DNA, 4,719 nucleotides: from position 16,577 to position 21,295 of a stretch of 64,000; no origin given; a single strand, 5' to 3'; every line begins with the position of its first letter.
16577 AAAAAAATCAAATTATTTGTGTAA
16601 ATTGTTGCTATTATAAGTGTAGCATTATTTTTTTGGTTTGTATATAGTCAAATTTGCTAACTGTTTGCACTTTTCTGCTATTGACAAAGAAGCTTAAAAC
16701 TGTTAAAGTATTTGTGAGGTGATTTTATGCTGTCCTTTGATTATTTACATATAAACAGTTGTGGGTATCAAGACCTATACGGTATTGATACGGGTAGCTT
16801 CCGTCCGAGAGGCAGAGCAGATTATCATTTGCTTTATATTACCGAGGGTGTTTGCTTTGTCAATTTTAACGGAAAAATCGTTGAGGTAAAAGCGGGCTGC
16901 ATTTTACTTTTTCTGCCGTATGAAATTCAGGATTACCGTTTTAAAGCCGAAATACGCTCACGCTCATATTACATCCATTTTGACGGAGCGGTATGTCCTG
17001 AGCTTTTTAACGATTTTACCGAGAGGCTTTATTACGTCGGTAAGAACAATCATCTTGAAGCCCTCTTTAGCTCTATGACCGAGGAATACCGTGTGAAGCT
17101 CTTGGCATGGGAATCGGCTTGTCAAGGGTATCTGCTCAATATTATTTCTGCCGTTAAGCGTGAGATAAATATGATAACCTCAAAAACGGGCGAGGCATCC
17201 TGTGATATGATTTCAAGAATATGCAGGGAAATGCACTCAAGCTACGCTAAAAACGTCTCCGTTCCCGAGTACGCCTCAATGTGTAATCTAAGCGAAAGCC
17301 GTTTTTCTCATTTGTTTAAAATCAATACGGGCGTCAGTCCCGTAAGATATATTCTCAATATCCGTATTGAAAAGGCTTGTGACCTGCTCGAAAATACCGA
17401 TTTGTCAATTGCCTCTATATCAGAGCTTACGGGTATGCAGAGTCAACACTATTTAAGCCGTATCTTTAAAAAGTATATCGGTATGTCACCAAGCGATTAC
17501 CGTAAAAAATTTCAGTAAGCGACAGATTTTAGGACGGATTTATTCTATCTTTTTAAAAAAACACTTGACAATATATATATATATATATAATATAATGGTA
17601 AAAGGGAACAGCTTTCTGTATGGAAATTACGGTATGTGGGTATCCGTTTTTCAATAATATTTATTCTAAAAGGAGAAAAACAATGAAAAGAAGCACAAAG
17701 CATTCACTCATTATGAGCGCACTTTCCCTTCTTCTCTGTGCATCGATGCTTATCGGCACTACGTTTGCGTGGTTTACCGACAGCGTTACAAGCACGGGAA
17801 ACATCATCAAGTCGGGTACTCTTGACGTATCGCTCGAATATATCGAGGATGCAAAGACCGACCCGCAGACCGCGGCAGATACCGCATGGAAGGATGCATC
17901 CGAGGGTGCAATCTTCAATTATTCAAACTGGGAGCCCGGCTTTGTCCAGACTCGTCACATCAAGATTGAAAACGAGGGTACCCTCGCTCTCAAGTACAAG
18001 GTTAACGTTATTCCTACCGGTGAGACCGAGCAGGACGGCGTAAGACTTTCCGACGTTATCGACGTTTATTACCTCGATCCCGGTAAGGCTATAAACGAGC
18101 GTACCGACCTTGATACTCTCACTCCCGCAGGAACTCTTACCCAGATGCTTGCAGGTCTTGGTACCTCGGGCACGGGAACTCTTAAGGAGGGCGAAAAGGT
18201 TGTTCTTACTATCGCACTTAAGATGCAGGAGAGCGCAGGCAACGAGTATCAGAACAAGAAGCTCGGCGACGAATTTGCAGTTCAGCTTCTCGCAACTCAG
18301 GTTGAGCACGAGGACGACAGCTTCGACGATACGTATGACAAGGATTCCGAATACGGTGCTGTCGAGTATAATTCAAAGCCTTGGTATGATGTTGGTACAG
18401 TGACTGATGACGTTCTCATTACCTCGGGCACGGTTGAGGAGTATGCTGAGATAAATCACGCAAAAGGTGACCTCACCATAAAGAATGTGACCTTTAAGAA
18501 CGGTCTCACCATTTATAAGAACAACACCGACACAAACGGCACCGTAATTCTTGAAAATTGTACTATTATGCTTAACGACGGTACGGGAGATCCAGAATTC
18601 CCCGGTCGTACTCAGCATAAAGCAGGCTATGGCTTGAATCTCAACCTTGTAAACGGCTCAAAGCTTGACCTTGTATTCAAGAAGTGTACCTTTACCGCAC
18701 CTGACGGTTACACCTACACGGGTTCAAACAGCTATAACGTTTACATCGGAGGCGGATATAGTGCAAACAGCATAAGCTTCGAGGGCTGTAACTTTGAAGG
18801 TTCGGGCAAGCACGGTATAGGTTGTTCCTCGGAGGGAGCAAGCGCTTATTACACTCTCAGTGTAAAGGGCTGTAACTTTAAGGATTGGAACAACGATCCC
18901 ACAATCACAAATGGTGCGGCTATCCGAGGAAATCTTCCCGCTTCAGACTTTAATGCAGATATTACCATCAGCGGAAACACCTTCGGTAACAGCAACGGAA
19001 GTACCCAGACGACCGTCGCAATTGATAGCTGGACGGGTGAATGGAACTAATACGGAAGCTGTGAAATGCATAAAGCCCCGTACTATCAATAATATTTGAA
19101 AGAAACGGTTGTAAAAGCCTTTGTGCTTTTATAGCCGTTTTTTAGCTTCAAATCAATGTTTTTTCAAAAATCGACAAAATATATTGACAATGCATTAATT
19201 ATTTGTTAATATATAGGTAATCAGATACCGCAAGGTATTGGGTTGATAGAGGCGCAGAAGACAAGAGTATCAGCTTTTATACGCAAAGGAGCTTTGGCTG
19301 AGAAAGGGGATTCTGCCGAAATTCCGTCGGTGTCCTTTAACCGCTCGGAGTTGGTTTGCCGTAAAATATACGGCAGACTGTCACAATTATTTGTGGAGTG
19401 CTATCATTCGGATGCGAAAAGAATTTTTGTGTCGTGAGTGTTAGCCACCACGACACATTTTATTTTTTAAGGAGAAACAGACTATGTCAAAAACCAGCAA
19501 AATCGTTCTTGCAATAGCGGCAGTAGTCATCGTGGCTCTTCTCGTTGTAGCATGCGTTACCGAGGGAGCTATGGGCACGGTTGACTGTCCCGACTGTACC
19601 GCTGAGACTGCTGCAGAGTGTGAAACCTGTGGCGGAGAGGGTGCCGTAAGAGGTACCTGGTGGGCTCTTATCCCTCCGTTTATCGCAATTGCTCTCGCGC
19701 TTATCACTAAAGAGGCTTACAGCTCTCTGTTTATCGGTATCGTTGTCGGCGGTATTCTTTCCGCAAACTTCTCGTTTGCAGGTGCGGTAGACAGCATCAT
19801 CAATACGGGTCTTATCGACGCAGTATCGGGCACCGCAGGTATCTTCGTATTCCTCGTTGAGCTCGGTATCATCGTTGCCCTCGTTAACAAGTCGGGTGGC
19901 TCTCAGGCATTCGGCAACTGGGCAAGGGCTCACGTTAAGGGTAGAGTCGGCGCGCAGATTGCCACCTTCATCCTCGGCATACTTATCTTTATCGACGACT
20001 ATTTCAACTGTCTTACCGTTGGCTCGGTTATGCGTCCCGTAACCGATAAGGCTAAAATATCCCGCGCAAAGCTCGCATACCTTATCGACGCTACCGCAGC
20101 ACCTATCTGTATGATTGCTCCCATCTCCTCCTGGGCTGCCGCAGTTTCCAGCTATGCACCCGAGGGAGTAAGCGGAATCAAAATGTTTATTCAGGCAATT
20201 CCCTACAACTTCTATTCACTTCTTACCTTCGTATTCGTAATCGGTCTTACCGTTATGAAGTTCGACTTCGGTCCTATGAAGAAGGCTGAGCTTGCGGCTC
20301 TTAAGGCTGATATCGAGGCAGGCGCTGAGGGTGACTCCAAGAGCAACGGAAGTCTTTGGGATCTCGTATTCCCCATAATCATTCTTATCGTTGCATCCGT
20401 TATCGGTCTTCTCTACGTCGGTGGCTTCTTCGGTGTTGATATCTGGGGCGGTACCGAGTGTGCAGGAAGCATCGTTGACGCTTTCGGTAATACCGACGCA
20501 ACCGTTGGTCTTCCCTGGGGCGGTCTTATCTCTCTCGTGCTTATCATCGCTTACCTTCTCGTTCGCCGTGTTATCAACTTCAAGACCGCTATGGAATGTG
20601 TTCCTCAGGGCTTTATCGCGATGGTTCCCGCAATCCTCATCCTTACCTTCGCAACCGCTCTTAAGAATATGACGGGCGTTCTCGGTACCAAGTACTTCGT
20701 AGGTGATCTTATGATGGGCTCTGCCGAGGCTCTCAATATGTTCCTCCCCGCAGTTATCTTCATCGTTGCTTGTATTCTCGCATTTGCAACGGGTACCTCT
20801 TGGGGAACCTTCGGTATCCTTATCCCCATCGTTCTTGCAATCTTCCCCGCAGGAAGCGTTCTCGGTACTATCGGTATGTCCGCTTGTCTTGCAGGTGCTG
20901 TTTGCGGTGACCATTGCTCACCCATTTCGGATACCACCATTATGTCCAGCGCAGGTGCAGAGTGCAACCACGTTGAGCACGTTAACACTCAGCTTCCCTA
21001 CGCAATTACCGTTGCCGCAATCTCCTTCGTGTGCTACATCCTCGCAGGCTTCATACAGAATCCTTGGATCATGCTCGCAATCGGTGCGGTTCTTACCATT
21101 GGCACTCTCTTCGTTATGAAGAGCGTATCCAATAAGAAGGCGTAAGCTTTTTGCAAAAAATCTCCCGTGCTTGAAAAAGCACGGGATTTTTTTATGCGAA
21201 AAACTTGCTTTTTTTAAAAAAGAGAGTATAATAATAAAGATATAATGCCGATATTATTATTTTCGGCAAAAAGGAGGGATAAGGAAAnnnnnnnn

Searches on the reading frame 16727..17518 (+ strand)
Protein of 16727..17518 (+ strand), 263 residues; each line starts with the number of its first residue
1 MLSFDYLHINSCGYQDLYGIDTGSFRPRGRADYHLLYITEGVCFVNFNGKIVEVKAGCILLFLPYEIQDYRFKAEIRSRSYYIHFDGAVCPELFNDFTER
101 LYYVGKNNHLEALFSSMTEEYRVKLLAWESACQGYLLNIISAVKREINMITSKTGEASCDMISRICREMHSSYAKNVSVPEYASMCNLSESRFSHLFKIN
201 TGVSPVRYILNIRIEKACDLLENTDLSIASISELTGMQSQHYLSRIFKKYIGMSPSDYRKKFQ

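Call 53: search_protein_families(library=pfam, proteins=[window:16727-17518:+], max_evalue=0.00001)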
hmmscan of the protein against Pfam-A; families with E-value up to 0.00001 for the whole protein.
window:16727-17518:+ (263 aa): 3 families
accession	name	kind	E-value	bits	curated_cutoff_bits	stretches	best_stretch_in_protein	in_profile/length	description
PF12833.13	HTH_18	-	3.4e-21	75.8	33.6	1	182-260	1-79/80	Helix-turn-helix domain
PF00165.29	HTH_AraC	-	1.6e-20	73.2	26.6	1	221-260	1-42/42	Bacterial regulatory helix-turn-helix proteins, AraC family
PF02311.25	AraC_binding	-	5.7e-13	49.2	21.1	1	24-116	15-111/135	AraC-like ligand binding domain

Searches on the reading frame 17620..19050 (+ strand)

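Call 54: search_protein_families(library=pfam, proteins=[window:17620-19050:+], max_evalue=0.00001)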
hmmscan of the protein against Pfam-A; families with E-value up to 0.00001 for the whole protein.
window:17620-19050:+ (476 aa): 1 family
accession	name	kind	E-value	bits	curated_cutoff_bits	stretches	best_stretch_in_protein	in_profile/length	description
PF12389.13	Peptidase_M73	-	1.3e-08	35.4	22.5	1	27-228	3-192/196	Camelysin metallo-endopeptidase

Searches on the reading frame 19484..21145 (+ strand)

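Call 54: search_protein_families(library=pfam, proteins=[window:19484-21145:+], max_evalue=0.00001)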
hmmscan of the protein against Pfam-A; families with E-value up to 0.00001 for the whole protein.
window:19484-21145:+ (553 aa): 1 family
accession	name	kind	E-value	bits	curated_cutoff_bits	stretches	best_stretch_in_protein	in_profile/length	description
PF03553.21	Na_H_antiporter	-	2.7e-46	158.6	23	1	229-523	30-303/303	Na+/H+ antiporter family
